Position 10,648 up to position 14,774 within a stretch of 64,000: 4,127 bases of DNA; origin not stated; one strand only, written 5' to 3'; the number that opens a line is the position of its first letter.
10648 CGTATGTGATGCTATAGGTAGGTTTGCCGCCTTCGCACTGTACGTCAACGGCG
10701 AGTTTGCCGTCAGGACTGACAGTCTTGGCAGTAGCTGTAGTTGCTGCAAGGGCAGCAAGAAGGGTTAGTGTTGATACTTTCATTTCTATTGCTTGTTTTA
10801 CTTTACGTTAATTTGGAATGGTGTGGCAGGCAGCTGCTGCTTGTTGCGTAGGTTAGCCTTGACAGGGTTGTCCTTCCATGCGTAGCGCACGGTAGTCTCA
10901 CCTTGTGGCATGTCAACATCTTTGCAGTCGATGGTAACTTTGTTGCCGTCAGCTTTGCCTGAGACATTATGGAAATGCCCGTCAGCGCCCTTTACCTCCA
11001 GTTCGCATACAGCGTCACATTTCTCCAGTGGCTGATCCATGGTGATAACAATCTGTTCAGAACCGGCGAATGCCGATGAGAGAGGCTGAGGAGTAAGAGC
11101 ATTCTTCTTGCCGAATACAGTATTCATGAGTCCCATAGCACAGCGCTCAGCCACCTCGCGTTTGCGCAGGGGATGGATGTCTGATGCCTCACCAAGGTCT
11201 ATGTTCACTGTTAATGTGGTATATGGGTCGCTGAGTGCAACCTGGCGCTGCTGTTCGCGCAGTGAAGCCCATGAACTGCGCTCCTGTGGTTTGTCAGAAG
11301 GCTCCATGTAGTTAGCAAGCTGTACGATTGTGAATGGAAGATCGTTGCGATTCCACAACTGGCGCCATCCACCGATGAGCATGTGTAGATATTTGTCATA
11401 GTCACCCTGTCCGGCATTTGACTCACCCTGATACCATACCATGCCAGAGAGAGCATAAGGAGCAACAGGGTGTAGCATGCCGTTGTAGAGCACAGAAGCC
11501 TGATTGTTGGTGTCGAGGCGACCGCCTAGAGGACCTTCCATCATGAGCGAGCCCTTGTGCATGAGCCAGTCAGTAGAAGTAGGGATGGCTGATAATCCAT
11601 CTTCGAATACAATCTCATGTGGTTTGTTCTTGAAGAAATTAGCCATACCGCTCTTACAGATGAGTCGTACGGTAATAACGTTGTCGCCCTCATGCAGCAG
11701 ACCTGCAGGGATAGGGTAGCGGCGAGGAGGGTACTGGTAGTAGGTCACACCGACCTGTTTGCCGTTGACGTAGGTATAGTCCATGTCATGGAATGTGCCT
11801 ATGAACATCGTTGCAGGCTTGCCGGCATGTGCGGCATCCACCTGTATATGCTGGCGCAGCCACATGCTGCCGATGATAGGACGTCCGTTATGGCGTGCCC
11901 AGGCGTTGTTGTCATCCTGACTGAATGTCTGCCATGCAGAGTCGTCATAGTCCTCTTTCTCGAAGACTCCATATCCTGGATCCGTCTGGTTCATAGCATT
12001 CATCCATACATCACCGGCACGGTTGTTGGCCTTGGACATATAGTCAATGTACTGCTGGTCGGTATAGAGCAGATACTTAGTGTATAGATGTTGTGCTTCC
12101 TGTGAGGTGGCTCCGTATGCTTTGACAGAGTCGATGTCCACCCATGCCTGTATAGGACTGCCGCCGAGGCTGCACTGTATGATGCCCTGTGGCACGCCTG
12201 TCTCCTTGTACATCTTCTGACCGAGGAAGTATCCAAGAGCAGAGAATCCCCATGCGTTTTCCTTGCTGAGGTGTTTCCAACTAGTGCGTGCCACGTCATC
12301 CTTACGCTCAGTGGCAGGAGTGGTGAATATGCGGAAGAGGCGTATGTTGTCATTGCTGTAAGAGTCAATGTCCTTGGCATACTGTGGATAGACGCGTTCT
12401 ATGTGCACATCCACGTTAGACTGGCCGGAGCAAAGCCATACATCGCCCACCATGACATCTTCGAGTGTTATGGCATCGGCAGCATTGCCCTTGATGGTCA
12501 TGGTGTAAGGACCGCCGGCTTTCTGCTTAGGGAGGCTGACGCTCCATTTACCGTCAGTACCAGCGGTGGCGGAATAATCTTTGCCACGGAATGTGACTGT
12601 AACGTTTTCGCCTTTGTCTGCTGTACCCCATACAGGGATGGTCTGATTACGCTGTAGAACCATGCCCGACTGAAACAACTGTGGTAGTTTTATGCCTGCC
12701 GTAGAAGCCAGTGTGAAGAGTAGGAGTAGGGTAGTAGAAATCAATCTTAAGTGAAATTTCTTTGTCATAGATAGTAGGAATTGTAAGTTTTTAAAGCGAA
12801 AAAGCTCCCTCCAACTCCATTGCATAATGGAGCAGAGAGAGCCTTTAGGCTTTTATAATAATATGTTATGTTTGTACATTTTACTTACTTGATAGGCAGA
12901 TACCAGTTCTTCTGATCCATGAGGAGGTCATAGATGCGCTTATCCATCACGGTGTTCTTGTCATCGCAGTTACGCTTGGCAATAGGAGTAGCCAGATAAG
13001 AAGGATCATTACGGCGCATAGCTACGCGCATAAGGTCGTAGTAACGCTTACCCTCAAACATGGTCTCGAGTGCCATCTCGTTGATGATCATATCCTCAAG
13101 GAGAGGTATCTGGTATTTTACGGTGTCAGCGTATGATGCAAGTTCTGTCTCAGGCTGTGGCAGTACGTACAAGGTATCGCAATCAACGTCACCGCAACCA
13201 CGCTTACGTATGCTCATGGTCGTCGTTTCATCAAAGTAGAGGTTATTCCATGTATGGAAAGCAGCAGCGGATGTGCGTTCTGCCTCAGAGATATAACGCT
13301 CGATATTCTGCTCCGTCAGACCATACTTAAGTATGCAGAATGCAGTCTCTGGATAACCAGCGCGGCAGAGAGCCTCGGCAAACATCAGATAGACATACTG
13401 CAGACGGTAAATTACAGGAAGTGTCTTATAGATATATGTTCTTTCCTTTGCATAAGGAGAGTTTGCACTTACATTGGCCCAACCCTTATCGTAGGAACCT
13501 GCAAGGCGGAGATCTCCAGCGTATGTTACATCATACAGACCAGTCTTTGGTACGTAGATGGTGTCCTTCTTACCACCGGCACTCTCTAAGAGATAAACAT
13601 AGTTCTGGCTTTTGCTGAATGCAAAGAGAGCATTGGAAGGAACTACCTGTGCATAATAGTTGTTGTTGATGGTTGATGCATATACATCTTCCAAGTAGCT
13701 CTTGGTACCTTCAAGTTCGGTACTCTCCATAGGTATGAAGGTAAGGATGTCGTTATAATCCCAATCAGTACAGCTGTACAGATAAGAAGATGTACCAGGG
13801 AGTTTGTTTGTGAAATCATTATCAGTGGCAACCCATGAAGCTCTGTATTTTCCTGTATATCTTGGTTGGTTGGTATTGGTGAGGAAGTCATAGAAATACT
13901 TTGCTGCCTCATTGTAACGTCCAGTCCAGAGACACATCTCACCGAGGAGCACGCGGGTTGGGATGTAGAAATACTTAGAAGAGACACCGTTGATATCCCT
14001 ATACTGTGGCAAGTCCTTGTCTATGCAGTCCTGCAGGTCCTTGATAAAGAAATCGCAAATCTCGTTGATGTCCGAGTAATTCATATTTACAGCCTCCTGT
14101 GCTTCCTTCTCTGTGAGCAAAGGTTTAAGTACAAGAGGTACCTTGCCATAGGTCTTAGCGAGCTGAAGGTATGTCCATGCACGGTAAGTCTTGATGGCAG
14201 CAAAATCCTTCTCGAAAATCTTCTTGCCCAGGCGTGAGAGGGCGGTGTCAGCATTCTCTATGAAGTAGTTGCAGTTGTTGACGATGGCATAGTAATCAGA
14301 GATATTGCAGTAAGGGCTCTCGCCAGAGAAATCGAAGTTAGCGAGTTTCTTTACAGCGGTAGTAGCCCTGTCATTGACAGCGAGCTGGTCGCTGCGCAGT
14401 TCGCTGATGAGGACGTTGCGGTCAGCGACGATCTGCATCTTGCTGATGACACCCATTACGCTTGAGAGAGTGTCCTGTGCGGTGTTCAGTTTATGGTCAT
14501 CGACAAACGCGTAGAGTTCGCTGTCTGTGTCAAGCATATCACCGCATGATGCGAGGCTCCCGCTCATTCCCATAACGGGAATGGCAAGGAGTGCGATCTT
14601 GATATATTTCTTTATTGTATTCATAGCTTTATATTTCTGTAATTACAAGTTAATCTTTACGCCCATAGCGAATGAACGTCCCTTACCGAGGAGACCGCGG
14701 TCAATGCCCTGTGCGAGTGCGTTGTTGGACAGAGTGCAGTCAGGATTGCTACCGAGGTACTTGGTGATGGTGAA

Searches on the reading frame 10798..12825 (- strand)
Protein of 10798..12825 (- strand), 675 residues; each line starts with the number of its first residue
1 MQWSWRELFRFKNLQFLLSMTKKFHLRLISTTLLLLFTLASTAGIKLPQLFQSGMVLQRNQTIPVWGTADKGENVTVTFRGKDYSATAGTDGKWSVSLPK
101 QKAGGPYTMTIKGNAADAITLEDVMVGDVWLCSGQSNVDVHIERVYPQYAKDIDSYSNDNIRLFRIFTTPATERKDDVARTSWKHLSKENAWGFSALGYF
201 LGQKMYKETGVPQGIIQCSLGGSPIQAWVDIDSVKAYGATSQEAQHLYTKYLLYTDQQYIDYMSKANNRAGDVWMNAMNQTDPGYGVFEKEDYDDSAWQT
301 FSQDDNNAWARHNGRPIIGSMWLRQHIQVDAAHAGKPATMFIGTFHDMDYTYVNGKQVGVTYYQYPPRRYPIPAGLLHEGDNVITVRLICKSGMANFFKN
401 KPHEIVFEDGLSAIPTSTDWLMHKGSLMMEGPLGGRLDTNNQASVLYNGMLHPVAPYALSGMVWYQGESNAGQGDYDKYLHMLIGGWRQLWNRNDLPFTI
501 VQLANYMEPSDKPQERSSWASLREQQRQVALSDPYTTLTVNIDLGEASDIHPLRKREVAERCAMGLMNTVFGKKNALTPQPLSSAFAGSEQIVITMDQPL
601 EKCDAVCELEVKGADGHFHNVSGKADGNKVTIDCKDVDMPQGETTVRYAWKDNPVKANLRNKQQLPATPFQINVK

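Call 9: search_protein_families(library=pfam, proteins=[window:10798-12825:-])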
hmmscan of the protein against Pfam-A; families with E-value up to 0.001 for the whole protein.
window:10798-12825:- (675 aa): 2 families
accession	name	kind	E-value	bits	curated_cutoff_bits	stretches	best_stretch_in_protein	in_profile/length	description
PF03629.24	SASA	-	1.1e-16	61.6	24.8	2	446-539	104-194/226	Carbohydrate esterase, sialic acid-specific acetylesterase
PF19077.6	Big_13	-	0.00067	20.5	27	0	71-112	39-82/102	Bacterial Ig-like domain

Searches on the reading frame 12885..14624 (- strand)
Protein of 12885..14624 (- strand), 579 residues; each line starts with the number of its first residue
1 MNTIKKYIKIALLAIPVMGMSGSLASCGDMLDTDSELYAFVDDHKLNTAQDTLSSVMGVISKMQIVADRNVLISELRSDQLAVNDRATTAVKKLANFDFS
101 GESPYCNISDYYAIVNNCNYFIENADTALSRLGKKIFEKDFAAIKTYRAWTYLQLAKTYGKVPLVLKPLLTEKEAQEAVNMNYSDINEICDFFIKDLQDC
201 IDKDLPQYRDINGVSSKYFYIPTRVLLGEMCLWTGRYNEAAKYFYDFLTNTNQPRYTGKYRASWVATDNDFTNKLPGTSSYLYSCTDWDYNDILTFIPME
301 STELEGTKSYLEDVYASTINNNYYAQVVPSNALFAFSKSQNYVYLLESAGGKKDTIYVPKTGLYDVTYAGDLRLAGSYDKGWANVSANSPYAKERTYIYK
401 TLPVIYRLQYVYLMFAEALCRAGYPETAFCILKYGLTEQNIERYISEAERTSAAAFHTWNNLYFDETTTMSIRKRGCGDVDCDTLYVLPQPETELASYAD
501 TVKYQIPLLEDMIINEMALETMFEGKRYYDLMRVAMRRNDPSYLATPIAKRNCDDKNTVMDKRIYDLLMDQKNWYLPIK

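Call 9: search_protein_families(library=pfam, proteins=[window:12885-14624:-])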
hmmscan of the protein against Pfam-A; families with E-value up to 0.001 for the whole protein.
window:12885-14624:- (579 aa): 2 families
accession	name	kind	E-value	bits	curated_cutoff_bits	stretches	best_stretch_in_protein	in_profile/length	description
PF07980.17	SusD_RagB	-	1.4e-07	31.9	23.1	1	399-578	151-280/297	SusD family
PF14322.12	SusD-like_3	-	2.6e-07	31.5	27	1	108-208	78-168/191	Starch-binding associating with outer membrane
